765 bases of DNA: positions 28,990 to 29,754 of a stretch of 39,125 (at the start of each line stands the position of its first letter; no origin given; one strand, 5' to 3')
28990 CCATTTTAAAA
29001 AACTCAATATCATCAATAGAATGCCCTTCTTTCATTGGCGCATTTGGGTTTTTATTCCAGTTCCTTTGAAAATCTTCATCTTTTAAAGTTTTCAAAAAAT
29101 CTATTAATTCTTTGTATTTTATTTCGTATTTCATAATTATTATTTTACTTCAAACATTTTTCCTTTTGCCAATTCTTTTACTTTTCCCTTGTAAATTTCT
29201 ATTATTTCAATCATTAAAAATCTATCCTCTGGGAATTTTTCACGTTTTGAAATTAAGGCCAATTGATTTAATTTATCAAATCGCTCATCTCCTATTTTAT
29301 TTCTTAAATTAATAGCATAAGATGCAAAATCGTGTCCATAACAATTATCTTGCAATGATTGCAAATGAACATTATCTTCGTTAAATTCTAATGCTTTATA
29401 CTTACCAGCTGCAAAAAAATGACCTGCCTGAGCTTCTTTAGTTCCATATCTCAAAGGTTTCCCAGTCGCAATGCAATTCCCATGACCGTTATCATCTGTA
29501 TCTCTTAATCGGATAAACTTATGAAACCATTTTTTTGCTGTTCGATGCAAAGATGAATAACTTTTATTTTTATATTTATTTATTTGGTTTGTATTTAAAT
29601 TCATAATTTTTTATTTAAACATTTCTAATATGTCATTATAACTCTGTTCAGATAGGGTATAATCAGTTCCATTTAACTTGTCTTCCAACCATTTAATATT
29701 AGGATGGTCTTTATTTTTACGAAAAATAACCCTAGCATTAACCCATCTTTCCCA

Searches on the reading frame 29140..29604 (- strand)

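Call 44: search_protein_families(library=phrogs, proteins=[window:29140-29604:-], max_evalue=0.001)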
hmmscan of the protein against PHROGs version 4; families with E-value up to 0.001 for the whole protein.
window:29140-29604:- (154 aa): 3 families
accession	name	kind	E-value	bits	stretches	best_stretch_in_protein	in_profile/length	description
phrog_171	-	DNA, RNA and nucleotide metabolism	3.2e-20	74.2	1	8-148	95-224/452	NinG/ Rap DNA junction specific endonuclease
phrog_5034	-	DNA, RNA and nucleotide metabolism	5.7e-19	69.6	1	9-149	4-134/138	NinG/ Rap DNA junction specific endonuclease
phrog_12986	-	unknown function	8.6e-05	23.7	1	7-82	61-129/130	-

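Call 45: search_protein_families(library=pfam, proteins=[window:29140-29604:-], max_evalue=0.001)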
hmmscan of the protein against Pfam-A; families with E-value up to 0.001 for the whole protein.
window:29140-29604:- (154 aa): 1 family
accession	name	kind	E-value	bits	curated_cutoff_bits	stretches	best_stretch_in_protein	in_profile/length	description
PF05766.18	NinG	-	2.2e-16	60.7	25.4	1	6-147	62-192/193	Bacteriophage Lambda NinG protein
